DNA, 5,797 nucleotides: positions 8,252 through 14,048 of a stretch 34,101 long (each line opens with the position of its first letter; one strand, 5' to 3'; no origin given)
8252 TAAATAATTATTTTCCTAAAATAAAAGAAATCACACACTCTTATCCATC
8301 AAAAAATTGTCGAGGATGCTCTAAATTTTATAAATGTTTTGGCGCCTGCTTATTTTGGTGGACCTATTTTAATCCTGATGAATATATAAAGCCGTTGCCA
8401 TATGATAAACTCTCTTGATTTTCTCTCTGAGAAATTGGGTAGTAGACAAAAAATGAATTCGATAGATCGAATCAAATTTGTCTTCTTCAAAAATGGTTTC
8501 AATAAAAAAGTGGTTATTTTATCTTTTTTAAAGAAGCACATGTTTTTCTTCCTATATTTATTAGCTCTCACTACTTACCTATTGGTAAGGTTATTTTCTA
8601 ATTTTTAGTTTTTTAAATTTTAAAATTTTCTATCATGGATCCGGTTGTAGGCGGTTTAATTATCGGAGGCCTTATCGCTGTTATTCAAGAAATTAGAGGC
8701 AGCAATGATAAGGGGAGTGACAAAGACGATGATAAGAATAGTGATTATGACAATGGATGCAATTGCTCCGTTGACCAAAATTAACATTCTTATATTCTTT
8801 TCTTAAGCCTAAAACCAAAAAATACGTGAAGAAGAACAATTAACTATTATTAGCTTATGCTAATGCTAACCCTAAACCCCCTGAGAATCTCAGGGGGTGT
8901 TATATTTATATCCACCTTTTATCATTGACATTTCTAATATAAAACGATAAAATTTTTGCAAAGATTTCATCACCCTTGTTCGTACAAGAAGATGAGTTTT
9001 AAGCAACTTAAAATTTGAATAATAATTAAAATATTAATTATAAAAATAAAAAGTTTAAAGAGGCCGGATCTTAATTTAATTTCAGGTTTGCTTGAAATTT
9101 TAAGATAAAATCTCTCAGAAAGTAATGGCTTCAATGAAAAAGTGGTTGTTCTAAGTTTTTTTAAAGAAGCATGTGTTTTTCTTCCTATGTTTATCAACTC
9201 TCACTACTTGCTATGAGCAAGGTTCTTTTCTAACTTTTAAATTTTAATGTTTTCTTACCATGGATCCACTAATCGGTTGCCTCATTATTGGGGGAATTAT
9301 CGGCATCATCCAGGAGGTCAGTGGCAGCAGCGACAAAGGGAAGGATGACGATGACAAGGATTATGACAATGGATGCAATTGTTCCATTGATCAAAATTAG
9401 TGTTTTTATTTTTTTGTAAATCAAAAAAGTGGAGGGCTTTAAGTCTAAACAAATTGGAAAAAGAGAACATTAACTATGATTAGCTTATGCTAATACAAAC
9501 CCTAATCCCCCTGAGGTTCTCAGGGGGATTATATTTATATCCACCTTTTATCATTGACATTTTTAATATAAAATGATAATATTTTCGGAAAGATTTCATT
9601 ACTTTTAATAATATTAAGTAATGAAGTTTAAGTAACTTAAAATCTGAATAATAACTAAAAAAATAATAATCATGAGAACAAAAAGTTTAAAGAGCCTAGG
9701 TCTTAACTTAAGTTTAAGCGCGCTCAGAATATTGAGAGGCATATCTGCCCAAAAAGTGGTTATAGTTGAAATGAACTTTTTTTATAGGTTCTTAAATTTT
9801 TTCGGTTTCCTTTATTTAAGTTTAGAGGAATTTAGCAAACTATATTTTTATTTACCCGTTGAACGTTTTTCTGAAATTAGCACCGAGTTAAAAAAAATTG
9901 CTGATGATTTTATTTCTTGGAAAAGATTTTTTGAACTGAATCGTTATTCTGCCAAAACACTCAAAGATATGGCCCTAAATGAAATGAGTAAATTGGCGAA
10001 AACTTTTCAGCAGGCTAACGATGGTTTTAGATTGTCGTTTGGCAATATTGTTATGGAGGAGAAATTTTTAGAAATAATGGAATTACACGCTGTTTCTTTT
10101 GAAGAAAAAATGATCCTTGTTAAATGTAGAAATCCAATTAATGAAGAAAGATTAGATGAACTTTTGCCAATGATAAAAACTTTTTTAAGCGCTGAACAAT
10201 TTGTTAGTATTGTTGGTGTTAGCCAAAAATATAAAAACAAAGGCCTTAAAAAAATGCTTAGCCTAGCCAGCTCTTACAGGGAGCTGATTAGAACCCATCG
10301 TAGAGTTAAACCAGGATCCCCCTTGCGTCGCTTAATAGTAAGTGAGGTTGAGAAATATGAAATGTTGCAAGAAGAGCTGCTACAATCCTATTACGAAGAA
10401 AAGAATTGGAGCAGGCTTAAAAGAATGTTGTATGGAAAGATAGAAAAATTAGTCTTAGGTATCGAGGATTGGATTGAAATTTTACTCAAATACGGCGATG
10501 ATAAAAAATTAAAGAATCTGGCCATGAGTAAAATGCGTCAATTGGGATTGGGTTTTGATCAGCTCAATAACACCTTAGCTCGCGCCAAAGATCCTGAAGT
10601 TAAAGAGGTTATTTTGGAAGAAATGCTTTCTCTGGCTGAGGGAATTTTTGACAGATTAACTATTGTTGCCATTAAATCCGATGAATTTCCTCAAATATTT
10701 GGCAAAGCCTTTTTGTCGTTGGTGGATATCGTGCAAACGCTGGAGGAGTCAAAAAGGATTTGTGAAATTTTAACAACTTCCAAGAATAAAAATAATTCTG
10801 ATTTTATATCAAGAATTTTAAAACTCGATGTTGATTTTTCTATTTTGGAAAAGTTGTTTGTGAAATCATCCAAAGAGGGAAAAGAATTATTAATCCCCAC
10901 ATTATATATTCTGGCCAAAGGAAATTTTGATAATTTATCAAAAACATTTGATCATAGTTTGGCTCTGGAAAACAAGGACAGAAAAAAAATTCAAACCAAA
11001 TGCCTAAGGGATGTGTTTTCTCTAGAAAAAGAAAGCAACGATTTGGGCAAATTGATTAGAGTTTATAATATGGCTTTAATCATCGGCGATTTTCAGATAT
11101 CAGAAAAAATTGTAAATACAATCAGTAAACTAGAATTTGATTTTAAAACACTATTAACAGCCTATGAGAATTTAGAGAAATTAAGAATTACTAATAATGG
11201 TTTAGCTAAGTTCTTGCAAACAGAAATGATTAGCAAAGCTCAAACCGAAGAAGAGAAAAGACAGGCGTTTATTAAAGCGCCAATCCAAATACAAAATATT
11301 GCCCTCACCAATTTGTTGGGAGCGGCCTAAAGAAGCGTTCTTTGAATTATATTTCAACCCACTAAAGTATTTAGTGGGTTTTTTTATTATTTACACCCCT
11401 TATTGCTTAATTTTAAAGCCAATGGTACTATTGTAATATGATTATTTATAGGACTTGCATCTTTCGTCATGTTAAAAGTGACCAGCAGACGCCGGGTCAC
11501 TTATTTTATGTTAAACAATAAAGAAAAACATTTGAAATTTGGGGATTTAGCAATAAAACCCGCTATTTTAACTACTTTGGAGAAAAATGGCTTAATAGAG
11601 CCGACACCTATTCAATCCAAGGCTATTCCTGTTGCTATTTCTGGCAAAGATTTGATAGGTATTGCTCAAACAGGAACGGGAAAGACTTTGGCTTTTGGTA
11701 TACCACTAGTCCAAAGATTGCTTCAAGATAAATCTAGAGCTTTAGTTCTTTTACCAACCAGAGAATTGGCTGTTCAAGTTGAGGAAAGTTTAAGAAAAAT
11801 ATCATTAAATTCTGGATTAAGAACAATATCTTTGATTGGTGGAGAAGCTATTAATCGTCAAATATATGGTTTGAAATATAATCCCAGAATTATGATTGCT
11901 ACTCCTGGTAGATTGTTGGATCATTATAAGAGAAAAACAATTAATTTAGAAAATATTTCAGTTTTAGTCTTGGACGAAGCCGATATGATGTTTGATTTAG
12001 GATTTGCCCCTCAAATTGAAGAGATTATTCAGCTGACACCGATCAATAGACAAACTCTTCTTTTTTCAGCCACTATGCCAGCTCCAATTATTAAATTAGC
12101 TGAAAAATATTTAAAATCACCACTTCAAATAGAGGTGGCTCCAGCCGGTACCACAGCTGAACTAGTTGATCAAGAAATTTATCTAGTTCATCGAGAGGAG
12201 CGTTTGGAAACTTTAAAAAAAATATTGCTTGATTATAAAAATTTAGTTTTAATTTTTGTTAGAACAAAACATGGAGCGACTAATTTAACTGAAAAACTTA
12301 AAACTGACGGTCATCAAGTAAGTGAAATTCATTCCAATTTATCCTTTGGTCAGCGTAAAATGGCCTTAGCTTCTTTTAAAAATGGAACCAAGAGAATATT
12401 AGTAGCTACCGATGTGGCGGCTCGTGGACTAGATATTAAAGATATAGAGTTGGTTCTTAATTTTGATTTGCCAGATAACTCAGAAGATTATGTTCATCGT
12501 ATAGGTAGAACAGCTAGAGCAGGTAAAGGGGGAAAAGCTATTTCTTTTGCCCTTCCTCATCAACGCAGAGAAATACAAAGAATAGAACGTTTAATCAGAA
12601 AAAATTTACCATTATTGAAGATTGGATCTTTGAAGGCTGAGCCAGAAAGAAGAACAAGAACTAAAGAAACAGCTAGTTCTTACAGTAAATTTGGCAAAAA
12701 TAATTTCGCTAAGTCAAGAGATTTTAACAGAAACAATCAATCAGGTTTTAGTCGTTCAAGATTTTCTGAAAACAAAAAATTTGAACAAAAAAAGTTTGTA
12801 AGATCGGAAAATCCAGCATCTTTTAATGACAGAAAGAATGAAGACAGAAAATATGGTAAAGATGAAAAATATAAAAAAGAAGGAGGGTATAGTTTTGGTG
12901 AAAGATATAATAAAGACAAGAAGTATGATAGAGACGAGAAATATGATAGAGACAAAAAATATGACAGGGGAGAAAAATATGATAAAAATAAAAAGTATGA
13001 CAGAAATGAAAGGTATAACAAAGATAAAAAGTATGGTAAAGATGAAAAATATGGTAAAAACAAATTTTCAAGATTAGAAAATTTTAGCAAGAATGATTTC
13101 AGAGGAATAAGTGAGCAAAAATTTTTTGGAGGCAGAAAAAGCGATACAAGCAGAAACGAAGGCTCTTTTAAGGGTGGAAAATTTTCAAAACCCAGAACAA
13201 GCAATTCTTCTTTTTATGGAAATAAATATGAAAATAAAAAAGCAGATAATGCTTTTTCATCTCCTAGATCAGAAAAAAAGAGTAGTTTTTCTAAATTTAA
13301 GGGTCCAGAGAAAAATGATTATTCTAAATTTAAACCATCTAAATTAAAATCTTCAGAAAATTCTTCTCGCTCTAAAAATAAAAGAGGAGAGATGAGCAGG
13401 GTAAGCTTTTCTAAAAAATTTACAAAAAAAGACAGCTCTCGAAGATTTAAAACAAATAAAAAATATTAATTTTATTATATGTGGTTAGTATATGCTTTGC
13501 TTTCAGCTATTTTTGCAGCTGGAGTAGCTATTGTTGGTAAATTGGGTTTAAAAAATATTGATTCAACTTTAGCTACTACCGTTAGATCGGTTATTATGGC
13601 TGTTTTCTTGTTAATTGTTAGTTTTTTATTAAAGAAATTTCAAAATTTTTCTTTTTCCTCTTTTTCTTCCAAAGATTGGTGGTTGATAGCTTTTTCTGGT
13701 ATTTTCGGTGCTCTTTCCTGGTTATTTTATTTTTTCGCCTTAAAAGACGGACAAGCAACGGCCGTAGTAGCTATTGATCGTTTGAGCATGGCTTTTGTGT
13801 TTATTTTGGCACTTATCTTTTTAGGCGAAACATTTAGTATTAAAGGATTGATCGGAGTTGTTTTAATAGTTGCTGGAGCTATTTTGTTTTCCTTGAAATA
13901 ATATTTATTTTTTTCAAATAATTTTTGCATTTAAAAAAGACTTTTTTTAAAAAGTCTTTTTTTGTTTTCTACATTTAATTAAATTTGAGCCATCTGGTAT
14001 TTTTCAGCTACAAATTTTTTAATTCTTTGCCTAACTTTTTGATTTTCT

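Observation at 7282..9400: Radical SAM/SPASM maturase followed by two uncalled, paralogous Cys-containing small ORFs: candidate new RiPP-type locus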

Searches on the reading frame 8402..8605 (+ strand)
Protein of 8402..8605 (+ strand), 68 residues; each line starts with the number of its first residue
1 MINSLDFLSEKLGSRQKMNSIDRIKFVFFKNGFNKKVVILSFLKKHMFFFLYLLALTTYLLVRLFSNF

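Call 31: search_protein_families(library=pfam, proteins=[window:8402-8605:+], max_evalue=10)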
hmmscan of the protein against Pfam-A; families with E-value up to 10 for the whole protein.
seq(68 aa): 0 families

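Call 32: search_protein_families(library=ncbifam, proteins=[window:8402-8605:+], max_evalue=10)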
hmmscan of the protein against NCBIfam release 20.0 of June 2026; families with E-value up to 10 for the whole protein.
seq(68 aa): 0 families

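Call 91: find_related_loci(query=A9, collection=genome_contigs, flank=3000)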
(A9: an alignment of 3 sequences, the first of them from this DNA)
Query A9 (68 aa) in genome_contigs; peptide patterns used: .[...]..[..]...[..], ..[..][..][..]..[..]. (x = any residue, [..] = any of these).
33 stretches matched a pattern; 1 encode a relative of the query (tblastn E <= 1e-3); 1 distinct loci.
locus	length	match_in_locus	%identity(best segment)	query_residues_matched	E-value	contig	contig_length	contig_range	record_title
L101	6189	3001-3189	52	1-63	2e-16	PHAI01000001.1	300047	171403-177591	MAG: Candidatus Falkowbacteria bacterium HGW-Falkowbacteria-1 08E140C01_scaffold_53, whole genome shotgun sequence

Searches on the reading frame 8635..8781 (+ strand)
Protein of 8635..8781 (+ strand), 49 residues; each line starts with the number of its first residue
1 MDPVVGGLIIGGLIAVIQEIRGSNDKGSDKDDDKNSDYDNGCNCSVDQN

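Call 4: search_protein_families(library=ncbifam, proteins=[window:8635-8781:+], max_evalue=0.1)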
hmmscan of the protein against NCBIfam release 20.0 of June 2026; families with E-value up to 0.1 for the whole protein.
window:8635-8781:+ (49 aa): 0 families

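Call 5: search_protein_families(library=pfam, proteins=[window:8635-8781:+], max_evalue=0.1)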
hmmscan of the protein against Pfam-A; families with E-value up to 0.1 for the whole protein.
window:8635-8781:+ (49 aa): 1 family
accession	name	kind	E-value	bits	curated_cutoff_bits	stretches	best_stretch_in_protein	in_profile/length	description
PF20485.3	DUF6724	-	0.077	13.3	27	0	4-38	21-59/64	Family of unknown function (DUF6724)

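Call 18: find_homologous_proteins(query=A3, max_evalue=10)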
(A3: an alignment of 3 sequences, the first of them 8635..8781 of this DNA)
Query A3 (3 sequences) (49 aa, profile of the alignment): 4 proteins with E <= 10 among 9 candidates.
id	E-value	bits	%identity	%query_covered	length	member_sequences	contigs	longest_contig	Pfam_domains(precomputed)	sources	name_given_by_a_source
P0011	9.0e-25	104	98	100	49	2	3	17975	-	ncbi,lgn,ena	-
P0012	4.7e-22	96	43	100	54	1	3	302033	-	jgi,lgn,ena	-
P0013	5.6e-22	95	61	100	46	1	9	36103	-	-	-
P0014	1.2e-15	75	51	100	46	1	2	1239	-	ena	-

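Call 21: find_encoding_contigs(protein=P0014, flank=6000)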
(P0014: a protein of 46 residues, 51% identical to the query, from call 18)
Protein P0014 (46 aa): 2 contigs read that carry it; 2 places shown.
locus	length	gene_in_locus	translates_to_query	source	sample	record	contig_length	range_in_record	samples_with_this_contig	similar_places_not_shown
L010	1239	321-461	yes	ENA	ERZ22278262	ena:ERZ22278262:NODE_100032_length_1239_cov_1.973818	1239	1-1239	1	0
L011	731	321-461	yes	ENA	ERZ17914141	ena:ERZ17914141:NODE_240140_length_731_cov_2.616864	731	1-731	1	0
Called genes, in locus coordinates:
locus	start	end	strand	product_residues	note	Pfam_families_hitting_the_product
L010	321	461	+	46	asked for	-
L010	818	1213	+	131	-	PF00583:Acetyltransf_1, PF13673:Acetyltransf_10, PF13508:Acetyltransf_7, PF08445:FR47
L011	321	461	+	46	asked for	-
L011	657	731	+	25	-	?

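Call 22: find_encoding_contigs(protein=P0011, flank=6000)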
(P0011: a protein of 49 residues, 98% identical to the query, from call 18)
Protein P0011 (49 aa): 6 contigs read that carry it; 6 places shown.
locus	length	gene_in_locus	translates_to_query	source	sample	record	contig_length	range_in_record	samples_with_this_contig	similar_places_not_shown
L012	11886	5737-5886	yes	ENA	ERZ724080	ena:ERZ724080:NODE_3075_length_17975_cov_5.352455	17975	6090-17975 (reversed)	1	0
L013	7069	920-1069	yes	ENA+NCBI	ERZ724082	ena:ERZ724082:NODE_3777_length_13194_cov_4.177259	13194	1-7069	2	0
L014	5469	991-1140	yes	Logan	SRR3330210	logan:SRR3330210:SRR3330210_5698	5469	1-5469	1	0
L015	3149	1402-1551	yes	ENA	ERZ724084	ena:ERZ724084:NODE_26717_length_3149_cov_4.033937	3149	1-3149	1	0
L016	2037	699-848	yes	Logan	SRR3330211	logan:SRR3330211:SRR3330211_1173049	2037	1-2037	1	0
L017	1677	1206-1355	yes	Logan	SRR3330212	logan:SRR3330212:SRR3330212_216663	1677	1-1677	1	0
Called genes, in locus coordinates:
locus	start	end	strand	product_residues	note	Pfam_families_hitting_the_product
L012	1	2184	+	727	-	?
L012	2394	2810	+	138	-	-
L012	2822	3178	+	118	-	-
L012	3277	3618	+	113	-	PF00719:Pyrophosphatase (weak)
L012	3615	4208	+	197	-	PF01928:CYTH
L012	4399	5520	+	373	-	PF13353:Fer4_12 (weak), PF04055:Radical_SAM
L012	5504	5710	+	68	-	-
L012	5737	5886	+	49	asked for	-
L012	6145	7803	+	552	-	-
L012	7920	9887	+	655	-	PF00270:DEAD, PF04851:ResIII, PF00271:Helicase_C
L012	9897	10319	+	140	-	PF00892:EamA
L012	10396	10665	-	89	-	-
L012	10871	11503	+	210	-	PF00717:Peptidase_S24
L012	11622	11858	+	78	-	-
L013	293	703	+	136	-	-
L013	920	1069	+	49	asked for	-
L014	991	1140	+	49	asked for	-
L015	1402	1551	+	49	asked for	-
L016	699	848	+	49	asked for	-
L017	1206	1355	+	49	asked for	-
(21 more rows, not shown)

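Call 74: search_protein_representatives(alignment_id=A8)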
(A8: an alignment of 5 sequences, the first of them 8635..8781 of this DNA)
Query: 5 sequences, 49 profile positions. Proteins with E-value up to 0.001 (for the whole library): 4; up to 1e-10: 4; up to 1e-30: 0. The best 4 are listed.
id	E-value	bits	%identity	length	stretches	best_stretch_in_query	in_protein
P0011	1.3e-26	108.5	-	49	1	1-49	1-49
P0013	4.1e-22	94.1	-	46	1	1-49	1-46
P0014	2.1e-21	91.8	-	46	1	1-49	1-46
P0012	6.3e-21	90.3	-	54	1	1-49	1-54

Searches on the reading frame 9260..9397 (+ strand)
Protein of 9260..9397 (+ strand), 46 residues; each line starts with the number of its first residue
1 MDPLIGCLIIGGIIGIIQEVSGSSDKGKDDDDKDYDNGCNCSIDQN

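Call 4: search_protein_families(library=ncbifam, proteins=[window:9260-9397:+], max_evalue=0.1)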
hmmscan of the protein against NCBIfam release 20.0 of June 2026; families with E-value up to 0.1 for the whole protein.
window:9260-9397:+ (46 aa): 0 families

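Call 5: search_protein_families(library=pfam, proteins=[window:9260-9397:+], max_evalue=0.1)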
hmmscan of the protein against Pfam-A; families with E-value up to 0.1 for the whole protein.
window:9260-9397:+ (46 aa): 1 family
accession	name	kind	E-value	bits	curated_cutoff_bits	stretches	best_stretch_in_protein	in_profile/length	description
PF01002.24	Flavi_NS2B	-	0.099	13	23.5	1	1-26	22-47/127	Flavivirus non-structural protein NS2B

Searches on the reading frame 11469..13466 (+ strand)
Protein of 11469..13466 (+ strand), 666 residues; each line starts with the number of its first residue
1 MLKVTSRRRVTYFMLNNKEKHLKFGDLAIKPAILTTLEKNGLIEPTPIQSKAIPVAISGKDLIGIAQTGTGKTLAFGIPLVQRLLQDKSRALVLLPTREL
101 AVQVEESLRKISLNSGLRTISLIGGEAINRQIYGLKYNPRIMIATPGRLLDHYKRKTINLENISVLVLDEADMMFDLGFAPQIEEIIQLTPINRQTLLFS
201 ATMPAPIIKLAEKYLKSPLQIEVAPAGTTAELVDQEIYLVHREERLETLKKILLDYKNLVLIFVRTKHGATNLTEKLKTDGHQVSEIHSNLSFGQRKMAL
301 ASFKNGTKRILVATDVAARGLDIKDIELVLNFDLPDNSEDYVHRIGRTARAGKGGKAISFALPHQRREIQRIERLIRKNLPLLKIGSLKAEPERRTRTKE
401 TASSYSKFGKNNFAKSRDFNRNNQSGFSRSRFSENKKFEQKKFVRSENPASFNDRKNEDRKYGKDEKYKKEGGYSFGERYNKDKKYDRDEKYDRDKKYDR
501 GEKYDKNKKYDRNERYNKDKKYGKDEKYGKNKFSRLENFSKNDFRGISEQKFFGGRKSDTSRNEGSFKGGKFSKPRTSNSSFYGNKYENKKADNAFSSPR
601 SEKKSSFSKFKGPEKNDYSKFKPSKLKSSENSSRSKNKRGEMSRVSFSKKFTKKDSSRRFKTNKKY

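Call 89: search_protein_families(library=pfam, proteins=[window:11469-13466:+], max_evalue=0.00001)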
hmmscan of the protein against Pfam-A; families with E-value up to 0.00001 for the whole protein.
window:11469-13466:+ (666 aa): 3 families
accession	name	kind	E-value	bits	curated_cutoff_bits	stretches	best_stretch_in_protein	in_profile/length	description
PF00270.35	DEAD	-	4.2e-48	163.7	26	1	46-206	1-163/167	DEAD/DEAH box helicase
PF00271.37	Helicase_C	-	5e-29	101.2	23.5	1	245-352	2-110/110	Helicase conserved C-terminal domain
PF04851.21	ResIII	-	1.6e-07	31.9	22.5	1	65-203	29-162/164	Type III restriction enzyme, res subunit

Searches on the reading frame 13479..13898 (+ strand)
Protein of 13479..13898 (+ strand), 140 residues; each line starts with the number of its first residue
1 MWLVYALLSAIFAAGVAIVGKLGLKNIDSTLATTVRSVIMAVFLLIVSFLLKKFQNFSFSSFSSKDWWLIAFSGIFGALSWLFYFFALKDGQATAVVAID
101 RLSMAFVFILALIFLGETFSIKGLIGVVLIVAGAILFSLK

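Call 89: search_protein_families(library=pfam, proteins=[window:13479-13898:+], max_evalue=0.00001)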
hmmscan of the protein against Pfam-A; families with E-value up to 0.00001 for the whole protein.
window:13479-13898:+ (140 aa): 1 family
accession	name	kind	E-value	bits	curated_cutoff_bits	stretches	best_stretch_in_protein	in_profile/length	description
PF00892.27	EamA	-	1.2e-23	84.3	28.2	1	2-138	3-134/135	EamA-like transporter family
